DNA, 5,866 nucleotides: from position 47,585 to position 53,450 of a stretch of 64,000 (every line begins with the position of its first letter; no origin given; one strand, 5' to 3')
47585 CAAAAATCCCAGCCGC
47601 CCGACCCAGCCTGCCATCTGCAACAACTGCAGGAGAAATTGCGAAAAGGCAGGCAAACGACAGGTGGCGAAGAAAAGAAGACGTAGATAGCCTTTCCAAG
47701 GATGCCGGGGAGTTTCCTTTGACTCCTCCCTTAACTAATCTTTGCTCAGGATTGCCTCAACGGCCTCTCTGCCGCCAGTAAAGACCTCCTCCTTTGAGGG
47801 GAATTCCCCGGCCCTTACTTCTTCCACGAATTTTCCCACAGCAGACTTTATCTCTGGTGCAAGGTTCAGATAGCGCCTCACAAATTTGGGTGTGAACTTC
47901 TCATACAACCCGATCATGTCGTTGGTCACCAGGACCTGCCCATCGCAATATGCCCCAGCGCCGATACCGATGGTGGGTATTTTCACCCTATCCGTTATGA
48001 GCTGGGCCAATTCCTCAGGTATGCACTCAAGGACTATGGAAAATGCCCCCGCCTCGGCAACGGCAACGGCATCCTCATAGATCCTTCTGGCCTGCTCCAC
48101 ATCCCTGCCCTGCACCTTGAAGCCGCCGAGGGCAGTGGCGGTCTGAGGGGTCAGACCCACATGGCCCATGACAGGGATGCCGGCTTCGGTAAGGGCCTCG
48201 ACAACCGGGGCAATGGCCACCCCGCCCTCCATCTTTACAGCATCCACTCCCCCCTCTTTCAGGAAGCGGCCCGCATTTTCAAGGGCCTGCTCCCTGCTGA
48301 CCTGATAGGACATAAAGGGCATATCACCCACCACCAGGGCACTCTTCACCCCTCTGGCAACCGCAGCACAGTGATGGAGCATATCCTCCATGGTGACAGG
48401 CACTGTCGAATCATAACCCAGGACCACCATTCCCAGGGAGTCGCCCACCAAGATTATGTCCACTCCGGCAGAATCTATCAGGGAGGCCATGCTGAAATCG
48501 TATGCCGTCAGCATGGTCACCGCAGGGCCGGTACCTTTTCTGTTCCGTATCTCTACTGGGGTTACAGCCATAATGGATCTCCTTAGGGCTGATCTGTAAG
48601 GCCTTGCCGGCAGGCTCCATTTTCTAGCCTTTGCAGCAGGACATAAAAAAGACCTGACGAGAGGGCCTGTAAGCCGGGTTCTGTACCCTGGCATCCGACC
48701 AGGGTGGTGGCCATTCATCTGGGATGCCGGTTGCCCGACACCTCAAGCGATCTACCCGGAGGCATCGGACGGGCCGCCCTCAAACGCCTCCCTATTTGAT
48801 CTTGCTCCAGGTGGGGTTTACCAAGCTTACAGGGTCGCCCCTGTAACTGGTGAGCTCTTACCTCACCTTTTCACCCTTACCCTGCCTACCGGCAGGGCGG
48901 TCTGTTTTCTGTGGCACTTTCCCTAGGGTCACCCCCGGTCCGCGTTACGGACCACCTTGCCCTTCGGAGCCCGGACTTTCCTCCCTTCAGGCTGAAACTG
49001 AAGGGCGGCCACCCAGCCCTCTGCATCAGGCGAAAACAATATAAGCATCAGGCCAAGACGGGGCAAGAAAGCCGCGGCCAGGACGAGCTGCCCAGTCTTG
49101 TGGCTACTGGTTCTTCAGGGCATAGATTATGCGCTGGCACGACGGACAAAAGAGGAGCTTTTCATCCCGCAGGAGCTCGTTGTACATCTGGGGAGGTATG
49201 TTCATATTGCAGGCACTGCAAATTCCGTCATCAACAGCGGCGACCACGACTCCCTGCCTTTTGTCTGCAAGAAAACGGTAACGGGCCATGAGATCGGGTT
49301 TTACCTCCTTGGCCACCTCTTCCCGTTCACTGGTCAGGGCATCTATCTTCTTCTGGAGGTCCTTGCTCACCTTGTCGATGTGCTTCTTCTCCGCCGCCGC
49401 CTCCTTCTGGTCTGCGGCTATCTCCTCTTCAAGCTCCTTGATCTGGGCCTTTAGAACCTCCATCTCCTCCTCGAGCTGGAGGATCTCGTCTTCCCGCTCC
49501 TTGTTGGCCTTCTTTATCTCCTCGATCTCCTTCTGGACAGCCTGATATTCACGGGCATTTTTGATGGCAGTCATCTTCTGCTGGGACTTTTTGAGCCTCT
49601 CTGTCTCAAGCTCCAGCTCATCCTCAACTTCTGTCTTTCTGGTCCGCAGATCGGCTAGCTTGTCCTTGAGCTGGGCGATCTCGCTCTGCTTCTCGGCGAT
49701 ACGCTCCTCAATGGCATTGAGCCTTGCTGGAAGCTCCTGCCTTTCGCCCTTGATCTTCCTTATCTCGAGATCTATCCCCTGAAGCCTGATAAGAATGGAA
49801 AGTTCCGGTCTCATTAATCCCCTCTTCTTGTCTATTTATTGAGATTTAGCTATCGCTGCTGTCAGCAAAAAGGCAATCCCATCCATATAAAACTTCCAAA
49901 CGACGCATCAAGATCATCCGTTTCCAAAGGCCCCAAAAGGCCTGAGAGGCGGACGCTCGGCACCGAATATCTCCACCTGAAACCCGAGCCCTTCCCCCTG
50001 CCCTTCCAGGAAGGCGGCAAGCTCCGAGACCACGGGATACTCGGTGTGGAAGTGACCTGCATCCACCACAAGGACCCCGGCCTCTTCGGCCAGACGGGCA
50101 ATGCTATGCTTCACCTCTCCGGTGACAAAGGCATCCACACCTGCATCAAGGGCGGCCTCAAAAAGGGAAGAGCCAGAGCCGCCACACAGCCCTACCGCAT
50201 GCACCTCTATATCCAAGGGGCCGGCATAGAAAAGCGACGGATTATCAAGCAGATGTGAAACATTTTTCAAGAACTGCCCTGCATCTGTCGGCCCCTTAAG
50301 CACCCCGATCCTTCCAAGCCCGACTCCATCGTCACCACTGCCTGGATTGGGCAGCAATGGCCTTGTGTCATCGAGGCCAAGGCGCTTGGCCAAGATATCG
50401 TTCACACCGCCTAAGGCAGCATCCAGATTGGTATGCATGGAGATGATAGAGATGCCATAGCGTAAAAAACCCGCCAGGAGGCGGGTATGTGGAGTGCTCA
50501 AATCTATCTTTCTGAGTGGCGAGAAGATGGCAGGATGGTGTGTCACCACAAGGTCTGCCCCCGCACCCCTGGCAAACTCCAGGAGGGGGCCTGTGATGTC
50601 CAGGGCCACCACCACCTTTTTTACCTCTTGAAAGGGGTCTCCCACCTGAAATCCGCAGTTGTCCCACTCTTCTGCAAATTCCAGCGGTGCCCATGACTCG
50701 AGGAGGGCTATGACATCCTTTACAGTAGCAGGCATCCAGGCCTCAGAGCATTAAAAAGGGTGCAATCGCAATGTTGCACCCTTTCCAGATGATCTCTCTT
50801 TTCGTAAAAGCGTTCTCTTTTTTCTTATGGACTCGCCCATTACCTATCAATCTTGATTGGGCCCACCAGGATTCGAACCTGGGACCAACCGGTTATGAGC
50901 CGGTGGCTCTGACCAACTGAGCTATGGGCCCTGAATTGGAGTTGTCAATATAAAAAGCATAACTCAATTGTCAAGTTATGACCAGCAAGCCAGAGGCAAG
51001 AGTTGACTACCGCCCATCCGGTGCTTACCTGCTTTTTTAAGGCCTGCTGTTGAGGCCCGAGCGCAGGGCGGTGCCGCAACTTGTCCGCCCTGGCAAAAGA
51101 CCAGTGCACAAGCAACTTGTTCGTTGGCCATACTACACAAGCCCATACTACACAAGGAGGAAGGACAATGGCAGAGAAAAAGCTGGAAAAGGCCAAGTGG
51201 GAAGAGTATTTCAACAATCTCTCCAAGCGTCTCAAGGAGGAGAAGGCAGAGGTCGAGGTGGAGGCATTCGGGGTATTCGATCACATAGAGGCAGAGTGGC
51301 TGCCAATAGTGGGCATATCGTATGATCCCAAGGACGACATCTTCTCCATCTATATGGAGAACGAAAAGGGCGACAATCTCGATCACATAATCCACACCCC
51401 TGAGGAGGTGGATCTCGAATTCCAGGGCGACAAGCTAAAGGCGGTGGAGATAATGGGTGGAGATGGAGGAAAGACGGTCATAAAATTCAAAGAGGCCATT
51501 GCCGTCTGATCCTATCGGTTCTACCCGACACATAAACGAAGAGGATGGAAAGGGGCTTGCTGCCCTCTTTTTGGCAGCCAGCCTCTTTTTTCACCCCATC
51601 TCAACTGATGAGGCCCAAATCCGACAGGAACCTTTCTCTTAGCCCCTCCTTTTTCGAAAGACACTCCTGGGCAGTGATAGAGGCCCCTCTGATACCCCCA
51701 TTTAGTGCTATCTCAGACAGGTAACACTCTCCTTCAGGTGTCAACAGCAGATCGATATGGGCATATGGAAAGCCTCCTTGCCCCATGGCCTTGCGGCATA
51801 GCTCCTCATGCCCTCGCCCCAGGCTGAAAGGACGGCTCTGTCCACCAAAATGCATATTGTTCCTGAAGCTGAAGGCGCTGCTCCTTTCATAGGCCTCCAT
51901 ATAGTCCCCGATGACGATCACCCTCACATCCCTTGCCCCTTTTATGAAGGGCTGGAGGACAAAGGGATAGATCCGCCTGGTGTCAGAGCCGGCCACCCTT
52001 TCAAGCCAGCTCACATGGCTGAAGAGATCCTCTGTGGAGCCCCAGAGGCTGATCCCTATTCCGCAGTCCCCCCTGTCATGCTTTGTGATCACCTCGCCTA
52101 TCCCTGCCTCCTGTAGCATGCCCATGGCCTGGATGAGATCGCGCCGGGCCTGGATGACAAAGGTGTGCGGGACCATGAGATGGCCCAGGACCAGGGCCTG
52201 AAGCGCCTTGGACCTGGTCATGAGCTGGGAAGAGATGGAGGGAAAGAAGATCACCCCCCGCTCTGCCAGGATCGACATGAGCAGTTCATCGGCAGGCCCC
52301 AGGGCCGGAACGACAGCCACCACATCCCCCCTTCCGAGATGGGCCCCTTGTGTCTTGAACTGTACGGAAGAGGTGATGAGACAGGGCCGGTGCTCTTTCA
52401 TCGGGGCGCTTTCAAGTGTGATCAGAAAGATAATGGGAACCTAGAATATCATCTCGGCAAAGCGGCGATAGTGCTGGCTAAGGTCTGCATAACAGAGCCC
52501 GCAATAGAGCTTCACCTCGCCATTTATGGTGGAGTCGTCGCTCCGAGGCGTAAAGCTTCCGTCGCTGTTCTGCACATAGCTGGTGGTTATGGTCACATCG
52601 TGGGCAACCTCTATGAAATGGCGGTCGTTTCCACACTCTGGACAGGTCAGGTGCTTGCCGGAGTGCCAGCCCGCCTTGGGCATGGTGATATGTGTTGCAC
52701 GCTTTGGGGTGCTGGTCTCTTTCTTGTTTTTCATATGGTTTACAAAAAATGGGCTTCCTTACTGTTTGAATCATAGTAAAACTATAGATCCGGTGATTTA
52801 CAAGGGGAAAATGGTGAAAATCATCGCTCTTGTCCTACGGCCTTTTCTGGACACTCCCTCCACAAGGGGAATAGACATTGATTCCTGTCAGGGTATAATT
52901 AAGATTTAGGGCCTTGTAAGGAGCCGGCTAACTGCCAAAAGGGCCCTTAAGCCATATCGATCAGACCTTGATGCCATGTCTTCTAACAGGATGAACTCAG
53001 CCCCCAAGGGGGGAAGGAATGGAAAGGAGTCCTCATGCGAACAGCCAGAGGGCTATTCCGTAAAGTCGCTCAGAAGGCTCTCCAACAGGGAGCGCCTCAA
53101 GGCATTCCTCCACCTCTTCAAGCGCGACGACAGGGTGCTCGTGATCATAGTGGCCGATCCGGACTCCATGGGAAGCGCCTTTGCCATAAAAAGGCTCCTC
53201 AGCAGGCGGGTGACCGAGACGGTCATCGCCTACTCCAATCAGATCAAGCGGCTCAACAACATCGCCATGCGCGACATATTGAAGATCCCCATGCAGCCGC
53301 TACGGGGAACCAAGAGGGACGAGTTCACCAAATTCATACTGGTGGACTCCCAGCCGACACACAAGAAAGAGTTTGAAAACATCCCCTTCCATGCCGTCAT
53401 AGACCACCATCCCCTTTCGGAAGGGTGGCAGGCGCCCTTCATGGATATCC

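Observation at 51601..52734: Two-gene operon: small Zn-ribbon protein plus short RimK-type ATP-grasp ligase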

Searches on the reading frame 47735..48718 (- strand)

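Call 72: search_protein_families(library=pfam, proteins=[window:47735-48718:-], max_evalue=0.0001)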
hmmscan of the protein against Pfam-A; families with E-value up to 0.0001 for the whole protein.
window:47735-48718:- (327 aa): 1 family
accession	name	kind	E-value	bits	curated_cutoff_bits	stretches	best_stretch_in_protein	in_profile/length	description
PF02548.21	Pantoate_transf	-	2.5e-118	394.6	28.7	1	53-308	3-258/259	Ketopantoate hydroxymethyltransferase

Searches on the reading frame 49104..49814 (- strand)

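Call 72: search_protein_families(library=pfam, proteins=[window:49104-49814:-], max_evalue=0.0001)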
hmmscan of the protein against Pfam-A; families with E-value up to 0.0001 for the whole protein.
window:49104-49814:- (236 aa): 3 families
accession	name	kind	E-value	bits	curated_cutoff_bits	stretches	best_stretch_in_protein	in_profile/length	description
PF24481.2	CT398_CC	-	5.6e-14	52.8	27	1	11-180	1-173/180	CT398-like coiled coil hairpin domain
PF02591.20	Zn_ribbon_9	-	1.4e-13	51.1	29.1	1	199-230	2-33/33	C4-type zinc ribbon domain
PF11559.13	ADIP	-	8.1e-06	26.4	34.3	0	102-171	52-121/151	Afadin- and alpha -actinin-Binding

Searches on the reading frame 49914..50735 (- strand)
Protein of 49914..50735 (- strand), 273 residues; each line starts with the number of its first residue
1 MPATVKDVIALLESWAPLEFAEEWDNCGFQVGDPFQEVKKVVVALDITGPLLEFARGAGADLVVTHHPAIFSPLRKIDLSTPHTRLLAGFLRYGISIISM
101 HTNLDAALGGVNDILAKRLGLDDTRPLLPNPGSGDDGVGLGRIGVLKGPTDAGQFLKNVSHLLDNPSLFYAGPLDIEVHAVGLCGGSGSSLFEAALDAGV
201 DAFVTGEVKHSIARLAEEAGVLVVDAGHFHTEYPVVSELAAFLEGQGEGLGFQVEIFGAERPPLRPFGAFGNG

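Call 72: search_protein_families(library=pfam, proteins=[window:49914-50735:-], max_evalue=0.0001)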
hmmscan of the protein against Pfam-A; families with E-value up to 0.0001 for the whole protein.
window:49914-50735:- (273 aa): 1 family
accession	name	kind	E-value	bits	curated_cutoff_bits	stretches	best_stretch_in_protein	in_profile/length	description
PF01784.24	DUF34_NIF3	-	5e-76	256.1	23.4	1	4-258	2-249/256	Duf34/NIF3 (NGG1p interacting factor 3)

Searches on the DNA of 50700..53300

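Call 86: search_rna_families(source=window, start=50700, end=53300, threshold=evalue, max_evalue=1)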
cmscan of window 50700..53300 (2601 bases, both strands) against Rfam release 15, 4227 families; matches with E-value up to 1: 3.
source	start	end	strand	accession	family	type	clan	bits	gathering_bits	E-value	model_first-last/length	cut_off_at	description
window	50858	50931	-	RF00005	tRNA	Gene; tRNA;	CL00001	73.1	29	1.8e-15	1-71/71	no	tRNA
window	50857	50931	+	RF04354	Plastid-ycf2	Cis-reg;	-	43.7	65.7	2.6e-07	1-75/75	no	Plastid-ycf2 5UTR RNA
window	51549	51588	+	RF00752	mir-14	Gene; miRNA;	-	23.1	53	0.087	13-51/63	no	mir-14 microRNA precursor family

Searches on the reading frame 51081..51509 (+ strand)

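Call 72: search_protein_families(library=pfam, proteins=[window:51081-51509:+], max_evalue=0.0001)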
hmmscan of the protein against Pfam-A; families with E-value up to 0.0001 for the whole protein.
window:51081-51509:+ (142 aa): 1 family
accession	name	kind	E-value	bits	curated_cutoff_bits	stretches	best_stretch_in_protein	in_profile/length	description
PF17269.7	DUF5335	-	1.6e-31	108.8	27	1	32-139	2-104/110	Family of unknown function (DUF5335)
